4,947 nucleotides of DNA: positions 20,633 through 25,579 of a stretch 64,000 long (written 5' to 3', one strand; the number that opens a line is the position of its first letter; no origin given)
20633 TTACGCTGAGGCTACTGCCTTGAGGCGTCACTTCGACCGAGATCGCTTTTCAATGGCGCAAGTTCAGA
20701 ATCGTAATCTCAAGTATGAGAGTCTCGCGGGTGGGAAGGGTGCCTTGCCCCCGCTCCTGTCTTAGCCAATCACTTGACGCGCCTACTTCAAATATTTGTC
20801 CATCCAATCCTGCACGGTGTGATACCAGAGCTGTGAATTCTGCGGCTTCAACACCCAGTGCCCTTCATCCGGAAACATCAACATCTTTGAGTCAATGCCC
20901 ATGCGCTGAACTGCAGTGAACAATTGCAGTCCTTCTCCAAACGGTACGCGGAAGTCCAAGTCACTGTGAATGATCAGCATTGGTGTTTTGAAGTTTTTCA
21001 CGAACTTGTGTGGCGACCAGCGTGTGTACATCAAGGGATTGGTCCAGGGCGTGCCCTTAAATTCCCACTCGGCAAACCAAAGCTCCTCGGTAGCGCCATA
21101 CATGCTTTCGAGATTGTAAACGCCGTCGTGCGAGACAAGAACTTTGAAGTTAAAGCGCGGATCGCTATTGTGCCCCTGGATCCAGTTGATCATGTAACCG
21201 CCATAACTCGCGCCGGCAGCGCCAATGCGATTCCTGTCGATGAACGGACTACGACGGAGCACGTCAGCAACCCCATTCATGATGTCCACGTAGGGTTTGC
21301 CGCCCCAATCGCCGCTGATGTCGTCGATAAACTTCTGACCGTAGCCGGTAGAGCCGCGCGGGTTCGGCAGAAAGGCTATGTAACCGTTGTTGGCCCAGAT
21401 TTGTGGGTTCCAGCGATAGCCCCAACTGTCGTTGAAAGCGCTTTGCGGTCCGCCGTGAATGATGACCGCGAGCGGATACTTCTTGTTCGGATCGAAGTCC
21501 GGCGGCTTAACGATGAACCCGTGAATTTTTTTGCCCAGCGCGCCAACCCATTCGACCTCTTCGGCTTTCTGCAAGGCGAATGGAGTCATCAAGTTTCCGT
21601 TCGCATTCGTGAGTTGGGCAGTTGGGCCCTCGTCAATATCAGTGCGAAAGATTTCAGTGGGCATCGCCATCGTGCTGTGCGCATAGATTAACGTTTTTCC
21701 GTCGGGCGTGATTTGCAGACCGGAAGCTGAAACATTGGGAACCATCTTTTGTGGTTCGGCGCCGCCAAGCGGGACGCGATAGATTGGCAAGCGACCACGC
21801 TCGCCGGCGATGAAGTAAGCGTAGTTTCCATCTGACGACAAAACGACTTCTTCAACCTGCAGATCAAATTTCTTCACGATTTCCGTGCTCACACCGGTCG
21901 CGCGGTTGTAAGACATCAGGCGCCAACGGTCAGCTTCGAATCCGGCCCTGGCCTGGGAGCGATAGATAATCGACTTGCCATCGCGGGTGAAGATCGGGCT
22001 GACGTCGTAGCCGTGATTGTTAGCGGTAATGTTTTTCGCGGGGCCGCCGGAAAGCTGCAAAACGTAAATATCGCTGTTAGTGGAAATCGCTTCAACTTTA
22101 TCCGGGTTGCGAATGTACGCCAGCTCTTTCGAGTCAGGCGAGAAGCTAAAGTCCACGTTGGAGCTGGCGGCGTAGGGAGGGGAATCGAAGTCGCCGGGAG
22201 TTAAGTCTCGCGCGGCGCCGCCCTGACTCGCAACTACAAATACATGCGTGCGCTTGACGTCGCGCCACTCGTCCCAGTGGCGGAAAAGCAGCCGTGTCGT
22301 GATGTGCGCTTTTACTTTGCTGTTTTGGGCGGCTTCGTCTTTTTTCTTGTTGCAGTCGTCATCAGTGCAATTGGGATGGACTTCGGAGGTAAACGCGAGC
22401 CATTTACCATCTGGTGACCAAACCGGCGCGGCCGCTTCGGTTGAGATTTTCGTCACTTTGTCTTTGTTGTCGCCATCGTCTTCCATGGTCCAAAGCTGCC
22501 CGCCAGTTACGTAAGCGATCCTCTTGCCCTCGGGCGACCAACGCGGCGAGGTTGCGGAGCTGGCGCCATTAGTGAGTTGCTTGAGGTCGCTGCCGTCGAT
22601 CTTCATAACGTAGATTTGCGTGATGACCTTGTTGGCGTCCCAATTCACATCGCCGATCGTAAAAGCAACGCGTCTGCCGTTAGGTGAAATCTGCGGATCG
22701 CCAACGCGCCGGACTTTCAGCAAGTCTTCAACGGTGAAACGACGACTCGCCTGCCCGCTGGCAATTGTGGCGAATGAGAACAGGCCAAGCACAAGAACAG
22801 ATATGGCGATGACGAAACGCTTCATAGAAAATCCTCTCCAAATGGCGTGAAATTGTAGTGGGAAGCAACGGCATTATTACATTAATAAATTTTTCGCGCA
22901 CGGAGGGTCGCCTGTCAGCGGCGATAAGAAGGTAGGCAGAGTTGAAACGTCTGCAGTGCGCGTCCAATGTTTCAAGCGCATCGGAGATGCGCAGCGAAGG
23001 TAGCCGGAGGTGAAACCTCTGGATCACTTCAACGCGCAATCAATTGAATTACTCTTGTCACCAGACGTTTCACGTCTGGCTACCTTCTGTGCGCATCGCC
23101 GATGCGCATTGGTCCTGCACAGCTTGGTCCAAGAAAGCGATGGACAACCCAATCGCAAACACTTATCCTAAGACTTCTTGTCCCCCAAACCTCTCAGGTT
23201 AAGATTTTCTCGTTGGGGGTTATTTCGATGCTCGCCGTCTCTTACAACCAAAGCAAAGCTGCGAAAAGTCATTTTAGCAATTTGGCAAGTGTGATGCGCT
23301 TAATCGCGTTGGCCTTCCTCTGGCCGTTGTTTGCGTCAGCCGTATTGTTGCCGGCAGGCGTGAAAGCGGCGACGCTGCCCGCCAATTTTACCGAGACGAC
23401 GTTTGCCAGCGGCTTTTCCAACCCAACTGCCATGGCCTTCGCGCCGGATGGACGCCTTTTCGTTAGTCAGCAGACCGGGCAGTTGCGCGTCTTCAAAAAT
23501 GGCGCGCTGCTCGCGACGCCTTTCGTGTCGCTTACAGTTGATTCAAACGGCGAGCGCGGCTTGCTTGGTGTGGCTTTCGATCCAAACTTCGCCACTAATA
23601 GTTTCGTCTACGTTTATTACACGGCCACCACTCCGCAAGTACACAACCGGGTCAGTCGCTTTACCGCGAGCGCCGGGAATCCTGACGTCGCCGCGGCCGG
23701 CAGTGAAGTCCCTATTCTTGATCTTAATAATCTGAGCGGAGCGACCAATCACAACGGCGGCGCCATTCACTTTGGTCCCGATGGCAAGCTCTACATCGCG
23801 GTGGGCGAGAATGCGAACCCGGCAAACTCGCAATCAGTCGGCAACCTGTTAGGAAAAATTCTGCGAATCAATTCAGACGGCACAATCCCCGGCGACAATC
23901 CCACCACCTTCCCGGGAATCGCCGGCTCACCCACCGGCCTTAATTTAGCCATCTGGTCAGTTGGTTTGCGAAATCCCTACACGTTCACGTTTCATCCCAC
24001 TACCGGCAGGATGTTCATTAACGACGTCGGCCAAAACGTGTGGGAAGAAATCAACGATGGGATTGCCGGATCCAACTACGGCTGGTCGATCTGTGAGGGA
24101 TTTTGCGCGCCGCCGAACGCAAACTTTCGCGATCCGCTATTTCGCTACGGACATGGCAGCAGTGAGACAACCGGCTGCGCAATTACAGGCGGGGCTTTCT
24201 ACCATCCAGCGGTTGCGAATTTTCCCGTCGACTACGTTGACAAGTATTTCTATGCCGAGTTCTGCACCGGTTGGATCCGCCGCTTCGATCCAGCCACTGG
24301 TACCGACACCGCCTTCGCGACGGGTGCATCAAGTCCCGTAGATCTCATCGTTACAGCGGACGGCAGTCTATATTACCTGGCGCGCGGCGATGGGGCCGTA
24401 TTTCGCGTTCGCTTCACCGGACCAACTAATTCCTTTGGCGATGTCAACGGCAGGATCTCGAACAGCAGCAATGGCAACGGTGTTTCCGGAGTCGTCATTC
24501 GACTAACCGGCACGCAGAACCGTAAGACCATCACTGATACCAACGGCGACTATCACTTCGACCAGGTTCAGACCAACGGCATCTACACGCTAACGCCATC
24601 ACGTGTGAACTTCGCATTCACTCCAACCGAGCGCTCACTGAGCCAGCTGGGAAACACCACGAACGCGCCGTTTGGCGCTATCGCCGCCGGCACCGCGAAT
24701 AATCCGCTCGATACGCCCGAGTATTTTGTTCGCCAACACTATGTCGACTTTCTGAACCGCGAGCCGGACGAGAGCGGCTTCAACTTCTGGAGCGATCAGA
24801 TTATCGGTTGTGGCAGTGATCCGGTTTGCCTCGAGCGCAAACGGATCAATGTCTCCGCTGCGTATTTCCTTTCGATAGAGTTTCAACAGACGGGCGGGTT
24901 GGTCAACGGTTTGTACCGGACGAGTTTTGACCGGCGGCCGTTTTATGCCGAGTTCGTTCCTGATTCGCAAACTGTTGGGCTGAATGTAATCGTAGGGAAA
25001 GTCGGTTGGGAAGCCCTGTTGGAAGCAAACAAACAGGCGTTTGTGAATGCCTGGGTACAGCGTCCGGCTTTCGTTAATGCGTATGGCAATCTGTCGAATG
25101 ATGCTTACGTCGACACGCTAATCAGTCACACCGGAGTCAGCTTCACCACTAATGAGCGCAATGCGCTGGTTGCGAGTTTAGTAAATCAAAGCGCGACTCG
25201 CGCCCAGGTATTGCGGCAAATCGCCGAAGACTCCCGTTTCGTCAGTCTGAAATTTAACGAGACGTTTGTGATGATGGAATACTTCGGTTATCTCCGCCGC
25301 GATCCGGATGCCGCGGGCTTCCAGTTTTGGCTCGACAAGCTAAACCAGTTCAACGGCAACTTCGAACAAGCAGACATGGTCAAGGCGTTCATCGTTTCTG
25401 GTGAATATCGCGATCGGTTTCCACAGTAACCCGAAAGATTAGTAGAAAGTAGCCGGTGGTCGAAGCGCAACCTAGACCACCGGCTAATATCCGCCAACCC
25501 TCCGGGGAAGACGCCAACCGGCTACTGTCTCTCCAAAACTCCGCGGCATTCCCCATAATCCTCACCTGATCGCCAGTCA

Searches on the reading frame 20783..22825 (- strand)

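Call 93: search_protein_families(library=pfam, proteins=[window:20783-22825:-], max_evalue=0.00001)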
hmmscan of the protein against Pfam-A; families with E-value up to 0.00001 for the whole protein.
window:20783-22825:- (680 aa): 4 families
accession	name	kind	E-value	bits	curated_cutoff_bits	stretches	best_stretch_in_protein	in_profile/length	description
PF00326.27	Peptidase_S9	-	3.2e-61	207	22.6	1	468-680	1-211/213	Prolyl oligopeptidase family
PF07676.18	PD40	-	3.1e-27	94.3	20.9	1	130-149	10-29/38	WD40-like Beta Propeller Repeat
PF00930.27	DPPIV_N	-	7.8e-11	41.7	22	0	69-128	23-82/354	Dipeptidyl peptidase IV (DPP IV) N-terminal region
PF20434.5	BD-FAE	-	9.9e-07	28.9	26.8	0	551-636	124-212/215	BD-FAE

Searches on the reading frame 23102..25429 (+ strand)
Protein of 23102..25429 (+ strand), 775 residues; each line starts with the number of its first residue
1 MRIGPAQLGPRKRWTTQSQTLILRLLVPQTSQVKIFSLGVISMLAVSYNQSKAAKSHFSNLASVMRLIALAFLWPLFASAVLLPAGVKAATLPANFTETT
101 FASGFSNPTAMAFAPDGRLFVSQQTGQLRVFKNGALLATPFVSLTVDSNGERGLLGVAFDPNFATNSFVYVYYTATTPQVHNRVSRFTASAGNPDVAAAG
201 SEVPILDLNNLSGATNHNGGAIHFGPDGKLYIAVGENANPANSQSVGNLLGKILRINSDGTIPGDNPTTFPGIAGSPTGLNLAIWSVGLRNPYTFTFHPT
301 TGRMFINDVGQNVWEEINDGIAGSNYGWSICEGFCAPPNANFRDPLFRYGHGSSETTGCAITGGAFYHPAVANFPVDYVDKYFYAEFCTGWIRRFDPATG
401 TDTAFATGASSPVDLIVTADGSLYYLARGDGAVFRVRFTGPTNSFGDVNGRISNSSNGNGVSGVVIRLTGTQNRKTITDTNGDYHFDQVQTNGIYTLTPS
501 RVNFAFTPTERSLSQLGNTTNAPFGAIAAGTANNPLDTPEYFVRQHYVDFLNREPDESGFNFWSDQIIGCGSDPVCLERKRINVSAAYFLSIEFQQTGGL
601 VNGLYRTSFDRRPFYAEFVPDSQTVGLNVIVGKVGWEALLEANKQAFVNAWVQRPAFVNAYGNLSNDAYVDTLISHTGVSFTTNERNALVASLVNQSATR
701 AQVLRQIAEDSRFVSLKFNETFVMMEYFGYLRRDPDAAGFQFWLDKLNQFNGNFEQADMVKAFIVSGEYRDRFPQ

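Call 94: search_protein_families(library=pfam, proteins=[window:23102-25429:+], max_evalue=0.00001)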
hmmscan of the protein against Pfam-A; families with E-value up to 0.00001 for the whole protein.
window:23102-25429:+ (775 aa): 3 families
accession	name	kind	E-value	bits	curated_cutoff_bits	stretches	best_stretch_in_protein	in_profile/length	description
PF07995.17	GSDH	-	6.7e-51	174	25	1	106-332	2-223/332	Glucose / Sorbosone dehydrogenase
PF13946.11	DUF4214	-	1.9e-15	57.1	23.2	1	719-772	20-71/72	Domain of unknown function (DUF4214)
PF13620.12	CarboxypepD_reg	-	2.4e-08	34.6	32.3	1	448-505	2-60/82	Carboxypeptidase regulatory-like domain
